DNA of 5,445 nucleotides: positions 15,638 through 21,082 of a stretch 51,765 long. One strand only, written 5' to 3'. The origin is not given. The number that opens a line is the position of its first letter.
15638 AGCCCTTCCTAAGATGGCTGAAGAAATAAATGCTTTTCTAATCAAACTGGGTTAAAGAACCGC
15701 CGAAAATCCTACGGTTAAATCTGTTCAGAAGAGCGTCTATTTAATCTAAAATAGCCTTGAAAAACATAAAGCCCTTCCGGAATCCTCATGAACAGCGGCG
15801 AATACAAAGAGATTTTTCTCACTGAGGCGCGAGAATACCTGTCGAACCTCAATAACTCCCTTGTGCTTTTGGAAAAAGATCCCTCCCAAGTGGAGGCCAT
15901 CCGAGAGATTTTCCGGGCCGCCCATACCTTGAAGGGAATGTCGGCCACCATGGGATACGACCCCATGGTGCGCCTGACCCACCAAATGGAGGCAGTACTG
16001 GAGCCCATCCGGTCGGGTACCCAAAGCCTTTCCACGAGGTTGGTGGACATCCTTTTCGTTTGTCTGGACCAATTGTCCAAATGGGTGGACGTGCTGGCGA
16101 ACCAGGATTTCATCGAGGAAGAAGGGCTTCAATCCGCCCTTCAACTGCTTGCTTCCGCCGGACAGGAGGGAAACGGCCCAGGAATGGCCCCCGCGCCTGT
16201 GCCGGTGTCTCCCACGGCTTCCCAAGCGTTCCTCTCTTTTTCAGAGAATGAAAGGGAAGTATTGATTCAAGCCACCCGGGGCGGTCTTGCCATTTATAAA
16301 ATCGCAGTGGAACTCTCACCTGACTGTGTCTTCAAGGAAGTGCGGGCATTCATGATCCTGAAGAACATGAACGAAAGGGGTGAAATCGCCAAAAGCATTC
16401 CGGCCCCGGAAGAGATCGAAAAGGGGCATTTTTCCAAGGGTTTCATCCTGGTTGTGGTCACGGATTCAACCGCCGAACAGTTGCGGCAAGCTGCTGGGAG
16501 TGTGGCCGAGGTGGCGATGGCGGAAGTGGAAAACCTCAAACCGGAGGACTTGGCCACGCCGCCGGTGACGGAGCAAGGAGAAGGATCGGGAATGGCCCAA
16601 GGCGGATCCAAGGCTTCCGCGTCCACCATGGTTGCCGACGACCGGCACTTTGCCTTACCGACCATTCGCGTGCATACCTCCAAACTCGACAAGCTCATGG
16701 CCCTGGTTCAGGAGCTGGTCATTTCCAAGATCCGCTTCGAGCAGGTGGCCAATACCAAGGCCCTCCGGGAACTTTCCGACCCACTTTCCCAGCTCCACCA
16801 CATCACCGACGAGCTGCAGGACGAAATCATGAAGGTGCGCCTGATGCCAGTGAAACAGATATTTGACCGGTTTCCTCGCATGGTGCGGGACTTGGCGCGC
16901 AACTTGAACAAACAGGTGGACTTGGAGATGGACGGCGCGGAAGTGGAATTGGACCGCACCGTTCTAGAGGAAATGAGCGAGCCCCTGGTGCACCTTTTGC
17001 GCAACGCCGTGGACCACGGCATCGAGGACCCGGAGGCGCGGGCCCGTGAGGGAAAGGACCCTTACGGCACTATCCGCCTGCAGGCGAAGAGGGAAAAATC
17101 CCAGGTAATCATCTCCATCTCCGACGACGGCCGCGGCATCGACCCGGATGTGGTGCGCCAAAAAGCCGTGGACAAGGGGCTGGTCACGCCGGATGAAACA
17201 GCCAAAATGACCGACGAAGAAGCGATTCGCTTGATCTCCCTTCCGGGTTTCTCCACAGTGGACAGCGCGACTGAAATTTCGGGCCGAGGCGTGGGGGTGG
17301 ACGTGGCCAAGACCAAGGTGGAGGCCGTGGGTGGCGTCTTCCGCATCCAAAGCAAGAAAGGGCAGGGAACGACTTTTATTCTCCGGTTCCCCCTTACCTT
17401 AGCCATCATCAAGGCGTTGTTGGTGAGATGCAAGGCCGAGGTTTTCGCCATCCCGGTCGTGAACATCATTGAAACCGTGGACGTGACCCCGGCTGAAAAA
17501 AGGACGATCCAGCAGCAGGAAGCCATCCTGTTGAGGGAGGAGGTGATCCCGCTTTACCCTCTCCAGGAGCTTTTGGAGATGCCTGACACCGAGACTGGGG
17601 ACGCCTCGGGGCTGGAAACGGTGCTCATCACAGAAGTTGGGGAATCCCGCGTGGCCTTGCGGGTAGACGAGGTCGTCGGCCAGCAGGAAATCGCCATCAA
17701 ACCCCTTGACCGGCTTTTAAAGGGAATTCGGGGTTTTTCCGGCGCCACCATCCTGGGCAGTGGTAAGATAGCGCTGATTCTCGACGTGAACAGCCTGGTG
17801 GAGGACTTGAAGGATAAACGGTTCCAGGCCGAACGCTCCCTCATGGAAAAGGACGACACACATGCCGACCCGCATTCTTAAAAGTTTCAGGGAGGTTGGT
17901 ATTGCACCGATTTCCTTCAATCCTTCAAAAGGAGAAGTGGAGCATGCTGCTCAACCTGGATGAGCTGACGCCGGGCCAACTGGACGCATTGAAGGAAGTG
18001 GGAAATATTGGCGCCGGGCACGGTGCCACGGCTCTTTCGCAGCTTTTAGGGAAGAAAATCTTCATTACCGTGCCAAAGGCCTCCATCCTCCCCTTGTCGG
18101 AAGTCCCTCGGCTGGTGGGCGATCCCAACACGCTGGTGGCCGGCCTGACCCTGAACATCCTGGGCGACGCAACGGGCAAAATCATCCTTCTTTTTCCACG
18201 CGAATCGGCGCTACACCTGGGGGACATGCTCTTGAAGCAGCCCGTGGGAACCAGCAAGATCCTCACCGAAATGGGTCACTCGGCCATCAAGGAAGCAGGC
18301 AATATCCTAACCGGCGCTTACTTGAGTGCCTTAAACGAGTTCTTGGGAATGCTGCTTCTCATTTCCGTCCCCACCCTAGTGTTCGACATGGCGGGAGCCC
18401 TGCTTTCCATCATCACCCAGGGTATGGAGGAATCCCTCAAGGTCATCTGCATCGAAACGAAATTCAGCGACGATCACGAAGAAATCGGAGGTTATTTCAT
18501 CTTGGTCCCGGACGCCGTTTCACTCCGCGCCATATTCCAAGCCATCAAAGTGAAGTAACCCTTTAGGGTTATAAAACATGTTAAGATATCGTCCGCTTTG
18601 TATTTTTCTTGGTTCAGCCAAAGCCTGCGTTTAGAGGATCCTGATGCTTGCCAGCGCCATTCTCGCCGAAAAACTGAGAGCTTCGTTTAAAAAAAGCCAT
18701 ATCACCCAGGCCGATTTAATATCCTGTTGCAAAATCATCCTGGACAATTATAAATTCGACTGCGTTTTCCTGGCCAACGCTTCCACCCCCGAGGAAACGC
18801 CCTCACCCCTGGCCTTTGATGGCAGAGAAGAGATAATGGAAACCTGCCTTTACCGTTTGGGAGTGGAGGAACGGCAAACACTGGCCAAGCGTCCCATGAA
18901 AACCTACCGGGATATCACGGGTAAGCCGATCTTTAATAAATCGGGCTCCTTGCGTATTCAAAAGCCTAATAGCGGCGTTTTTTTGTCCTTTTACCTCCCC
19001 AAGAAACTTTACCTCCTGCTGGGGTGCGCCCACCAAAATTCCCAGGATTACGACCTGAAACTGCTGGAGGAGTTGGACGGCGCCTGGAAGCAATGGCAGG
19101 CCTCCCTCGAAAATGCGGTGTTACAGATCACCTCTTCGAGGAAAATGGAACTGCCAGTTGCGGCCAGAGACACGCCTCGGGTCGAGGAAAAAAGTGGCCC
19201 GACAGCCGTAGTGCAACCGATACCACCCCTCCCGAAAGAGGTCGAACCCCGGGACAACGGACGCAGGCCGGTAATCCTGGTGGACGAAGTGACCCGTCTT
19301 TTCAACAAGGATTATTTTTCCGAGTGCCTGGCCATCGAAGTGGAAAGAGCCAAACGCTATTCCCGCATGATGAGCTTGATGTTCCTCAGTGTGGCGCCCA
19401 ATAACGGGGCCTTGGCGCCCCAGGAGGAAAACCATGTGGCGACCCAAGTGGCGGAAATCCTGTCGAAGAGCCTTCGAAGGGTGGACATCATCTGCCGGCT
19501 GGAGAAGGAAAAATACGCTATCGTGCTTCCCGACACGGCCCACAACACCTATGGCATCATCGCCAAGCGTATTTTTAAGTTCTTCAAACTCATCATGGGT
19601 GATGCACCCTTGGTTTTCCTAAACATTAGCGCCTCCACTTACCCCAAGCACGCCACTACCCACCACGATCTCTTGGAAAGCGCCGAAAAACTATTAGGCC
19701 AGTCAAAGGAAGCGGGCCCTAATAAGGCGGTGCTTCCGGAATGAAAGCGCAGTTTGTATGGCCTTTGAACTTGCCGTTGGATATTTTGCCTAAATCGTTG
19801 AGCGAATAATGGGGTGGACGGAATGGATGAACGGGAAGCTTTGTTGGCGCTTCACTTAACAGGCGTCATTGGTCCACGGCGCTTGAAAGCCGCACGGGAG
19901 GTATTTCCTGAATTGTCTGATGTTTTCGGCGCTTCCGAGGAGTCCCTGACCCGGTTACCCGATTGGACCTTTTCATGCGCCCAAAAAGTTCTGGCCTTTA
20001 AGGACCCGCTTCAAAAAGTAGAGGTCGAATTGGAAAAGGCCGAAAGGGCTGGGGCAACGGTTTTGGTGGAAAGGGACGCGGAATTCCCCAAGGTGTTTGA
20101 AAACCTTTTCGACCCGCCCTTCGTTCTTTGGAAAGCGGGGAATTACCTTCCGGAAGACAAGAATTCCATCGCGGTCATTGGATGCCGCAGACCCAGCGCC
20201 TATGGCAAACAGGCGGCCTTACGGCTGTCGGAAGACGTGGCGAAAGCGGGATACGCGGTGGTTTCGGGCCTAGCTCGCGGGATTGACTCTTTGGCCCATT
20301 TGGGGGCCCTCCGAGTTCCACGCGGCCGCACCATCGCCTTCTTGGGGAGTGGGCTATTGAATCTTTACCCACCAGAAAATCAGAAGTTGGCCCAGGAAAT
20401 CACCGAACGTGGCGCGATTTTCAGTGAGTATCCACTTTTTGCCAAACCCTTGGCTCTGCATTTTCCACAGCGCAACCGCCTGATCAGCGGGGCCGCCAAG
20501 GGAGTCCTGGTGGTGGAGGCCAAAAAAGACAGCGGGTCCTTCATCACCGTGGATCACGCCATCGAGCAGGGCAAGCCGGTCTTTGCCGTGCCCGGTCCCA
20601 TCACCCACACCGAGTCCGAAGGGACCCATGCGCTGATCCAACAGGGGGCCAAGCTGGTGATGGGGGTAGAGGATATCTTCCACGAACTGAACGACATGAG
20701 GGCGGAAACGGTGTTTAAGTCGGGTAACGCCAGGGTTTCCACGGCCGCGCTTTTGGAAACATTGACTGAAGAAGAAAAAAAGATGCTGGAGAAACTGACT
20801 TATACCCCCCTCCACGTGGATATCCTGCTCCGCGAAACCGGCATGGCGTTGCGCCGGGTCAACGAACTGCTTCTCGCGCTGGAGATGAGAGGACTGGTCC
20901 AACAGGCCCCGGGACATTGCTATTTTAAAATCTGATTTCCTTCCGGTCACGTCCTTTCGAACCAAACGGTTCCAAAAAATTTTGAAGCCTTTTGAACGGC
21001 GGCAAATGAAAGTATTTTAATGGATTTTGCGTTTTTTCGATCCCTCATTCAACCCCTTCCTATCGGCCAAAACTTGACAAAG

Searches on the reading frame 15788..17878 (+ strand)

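Call 7: search_protein_families(library=pfam, proteins=[window:15788-17878:+], max_evalue=0.001)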
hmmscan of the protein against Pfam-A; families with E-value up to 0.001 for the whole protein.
window:15788-17878:+ (697 aa): 5 families
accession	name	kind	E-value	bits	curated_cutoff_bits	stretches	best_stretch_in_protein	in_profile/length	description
PF01584.24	CheW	-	1.1e-26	93.5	23.5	1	543-673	2-136/138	CheW-like domain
PF07194.16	P2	-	3.2e-23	82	23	1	169-248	1-80/81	P2 response regulator binding domain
PF02518.31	HATPase_c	-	5.6e-19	69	26.4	1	398-537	4-110/111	Histidine kinase-, DNA gyrase B-, and HSP90-like ATPase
PF01627.28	Hpt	-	2.6e-18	66.5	24.6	1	5-98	1-83/84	Hpt domain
PF02895.20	H-kinase_dim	-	3.6e-15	56.6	23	1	292-350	3-68/68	Signal transducing histidine kinase, homodimeric domain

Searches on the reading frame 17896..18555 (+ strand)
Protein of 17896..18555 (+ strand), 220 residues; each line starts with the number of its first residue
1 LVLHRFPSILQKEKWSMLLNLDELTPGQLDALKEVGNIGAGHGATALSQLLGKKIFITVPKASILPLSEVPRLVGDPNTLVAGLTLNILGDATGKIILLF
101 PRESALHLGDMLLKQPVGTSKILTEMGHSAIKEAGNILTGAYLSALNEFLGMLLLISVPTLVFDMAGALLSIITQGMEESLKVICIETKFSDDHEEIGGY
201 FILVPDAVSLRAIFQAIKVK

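Call 7: search_protein_families(library=pfam, proteins=[window:17896-18555:+], max_evalue=0.001)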
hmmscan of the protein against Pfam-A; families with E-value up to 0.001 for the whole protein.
window:17896-18555:+ (220 aa): 2 families
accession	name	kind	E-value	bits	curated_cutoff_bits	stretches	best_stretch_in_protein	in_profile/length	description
PF04509.17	CheC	-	1.2e-23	83.1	22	2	28-63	2-37/38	CheC-like family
PF13690.11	CheX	-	1.6e-09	38.1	27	1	87-164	6-75/94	Chemotaxis phosphatase CheX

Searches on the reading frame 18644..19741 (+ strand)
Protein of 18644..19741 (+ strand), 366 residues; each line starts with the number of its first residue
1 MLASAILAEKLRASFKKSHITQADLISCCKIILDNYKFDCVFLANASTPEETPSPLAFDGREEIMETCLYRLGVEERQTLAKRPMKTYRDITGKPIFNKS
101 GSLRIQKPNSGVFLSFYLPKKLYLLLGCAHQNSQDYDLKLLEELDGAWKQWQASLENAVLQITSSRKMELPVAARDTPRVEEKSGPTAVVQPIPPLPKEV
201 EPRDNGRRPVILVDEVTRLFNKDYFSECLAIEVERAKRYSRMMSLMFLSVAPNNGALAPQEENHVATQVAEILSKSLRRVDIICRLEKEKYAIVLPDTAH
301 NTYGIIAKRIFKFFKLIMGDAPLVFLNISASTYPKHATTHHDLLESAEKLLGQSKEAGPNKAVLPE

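Call 7: search_protein_families(library=pfam, proteins=[window:18644-19741:+], max_evalue=0.001)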
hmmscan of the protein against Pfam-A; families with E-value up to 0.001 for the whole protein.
window:18644-19741:+ (366 aa): 1 family
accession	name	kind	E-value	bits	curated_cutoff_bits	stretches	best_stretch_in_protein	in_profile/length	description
PF00990.26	GGDEF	-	3.6e-15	56.5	23.8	1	213-360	3-160/161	Diguanylate cyclase, GGDEF domain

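Call 48: search_protein_families(library=ncbifam, proteins=[window:18644-19741:+], max_evalue=0.001)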
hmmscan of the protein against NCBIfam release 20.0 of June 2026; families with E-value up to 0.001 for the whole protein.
window:18644-19741:+ (366 aa): 10 families
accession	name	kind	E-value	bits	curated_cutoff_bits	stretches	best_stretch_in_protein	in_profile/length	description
TIGR00254.1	GGDEF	domain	2.6e-15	56.5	37.4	1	213-364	7-166/168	diguanylate cyclase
NF007135.0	PRK09581.1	equivalog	4.5e-13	48.8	474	1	213-363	294-453/457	PleD family two-component system response regulator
NF047654.1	DiguCycDgcRLepto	equivalog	4.4e-11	42.2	500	1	213-363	135-294/295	diguanylate cyclase DgcR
NF038266.1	diguan_SiaD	equivalog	2e-10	40.5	290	1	213-361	96-251/252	biofilm regulation diguanylate cyclase SiaD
NF041606.1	dguan_cyc_DgcA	equivalog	2.1e-08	33.5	370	1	214-364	181-338/340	diguanylate cyclase DgcA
NF051473.1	DigCycDgcsShew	equivalog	7.6e-08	32.1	400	1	212-360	136-286/291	diguanylate cyclase DgcS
NF007599.0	PRK10245.1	equivalog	6.9e-06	24.8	402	1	214-362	213-367/371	diguanylate cyclase AdrA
NF007423.1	PRK09966.1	equivalog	1.3e-05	24.3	325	1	214-350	242-385/390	diguanylate cyclase DgcN/YfiN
NF011955.1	PRK15426.1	equivalog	1.4e-05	23.4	408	1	214-311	401-501/564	cellulose biosynthesis regulator diguanylate cyclase DgcQ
NF045675.1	PhdiestaseDibA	equivalog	0.0008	17.9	980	0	213-359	205-358/623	phosphodiesterase DibA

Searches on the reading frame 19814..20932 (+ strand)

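Call 7: search_protein_families(library=pfam, proteins=[window:19814-20932:+], max_evalue=0.001)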
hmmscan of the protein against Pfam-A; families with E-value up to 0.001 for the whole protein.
window:19814-20932:+ (373 aa): 2 families
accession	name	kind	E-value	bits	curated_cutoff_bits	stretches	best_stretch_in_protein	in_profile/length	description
PF02481.21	DNA_processg_A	-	2.1e-68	230.1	29.6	1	77-283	3-211/212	DNA recombination-mediator protein A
PF17782.7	DprA_WH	-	9.7e-14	51.6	22.9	1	311-367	4-60/61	DprA winged helix domain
